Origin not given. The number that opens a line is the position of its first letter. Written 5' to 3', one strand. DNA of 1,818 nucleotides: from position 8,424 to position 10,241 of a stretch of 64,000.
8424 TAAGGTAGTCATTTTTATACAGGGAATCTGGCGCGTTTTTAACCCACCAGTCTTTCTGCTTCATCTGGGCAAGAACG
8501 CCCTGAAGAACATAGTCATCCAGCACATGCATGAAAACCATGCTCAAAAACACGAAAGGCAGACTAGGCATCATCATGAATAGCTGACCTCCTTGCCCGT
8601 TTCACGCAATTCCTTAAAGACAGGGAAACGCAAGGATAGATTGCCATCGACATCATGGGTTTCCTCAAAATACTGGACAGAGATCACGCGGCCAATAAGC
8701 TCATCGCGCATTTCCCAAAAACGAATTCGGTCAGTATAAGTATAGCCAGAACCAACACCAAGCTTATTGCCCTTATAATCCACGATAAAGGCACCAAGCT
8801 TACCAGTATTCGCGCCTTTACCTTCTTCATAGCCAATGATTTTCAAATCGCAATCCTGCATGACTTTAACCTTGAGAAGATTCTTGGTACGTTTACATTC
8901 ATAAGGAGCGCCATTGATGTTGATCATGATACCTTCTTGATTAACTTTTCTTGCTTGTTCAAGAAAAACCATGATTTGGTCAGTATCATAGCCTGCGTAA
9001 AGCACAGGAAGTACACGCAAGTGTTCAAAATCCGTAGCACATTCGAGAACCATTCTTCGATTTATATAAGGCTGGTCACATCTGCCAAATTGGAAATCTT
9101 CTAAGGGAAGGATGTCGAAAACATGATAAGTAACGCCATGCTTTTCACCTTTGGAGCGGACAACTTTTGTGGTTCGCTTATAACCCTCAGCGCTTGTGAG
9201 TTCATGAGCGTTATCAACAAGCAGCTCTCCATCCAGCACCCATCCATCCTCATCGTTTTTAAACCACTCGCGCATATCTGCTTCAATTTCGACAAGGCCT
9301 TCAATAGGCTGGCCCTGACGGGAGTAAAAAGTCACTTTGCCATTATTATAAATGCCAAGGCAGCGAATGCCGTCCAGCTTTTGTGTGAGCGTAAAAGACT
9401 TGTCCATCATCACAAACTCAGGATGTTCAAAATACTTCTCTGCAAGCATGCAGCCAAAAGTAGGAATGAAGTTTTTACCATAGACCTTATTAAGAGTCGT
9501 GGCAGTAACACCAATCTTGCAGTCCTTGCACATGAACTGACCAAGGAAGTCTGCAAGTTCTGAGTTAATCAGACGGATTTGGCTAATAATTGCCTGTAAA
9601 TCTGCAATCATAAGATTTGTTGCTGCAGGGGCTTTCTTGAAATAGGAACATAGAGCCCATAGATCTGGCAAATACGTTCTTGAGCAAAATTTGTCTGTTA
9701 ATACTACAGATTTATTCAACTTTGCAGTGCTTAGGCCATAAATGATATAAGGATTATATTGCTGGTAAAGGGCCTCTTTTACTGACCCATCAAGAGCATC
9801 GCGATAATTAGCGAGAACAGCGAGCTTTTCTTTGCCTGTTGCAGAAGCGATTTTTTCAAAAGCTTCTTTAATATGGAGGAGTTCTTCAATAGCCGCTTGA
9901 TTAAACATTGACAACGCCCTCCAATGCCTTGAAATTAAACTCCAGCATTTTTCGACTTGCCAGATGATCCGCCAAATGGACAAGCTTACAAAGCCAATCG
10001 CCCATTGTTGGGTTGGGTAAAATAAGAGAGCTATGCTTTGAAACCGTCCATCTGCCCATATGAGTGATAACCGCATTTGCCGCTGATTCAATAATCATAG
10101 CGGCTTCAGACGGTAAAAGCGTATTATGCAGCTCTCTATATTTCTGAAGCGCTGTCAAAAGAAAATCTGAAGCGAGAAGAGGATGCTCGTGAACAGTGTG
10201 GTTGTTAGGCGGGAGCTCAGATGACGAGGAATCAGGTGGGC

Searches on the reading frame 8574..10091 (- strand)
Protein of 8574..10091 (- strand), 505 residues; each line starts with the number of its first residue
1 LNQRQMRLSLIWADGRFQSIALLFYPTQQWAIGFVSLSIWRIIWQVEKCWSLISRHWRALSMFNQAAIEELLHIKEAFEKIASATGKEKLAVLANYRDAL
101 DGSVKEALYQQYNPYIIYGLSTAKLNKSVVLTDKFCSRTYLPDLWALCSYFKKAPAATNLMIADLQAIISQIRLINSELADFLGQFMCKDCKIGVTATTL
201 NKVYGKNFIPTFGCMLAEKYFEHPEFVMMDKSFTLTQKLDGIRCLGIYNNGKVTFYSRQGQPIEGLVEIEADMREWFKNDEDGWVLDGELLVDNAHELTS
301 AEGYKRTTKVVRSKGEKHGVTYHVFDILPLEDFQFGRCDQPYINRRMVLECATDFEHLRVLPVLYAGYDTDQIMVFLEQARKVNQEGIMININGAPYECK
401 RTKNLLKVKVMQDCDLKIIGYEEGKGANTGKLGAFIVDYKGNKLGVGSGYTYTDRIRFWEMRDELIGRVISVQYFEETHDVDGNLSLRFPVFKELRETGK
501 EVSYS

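Call 42: search_protein_families(library=pfam, proteins=[window:8574-10091:-], max_evalue=0.001)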
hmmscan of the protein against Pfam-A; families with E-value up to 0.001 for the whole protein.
window:8574-10091:- (505 aa): 3 families
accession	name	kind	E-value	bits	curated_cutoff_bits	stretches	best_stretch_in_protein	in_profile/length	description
PF01068.26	DNA_ligase_A_M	-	5e-23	82.3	26.2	1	215-409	2-204/204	ATP dependent DNA ligase domain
PF14743.12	DNA_ligase_OB_2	-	2.8e-12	46.9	28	1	423-496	1-66/66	DNA ligase OB-like domain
PF09414.15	RNA_ligase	-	1.4e-05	25.7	27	1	233-408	3-170/171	RNA ligase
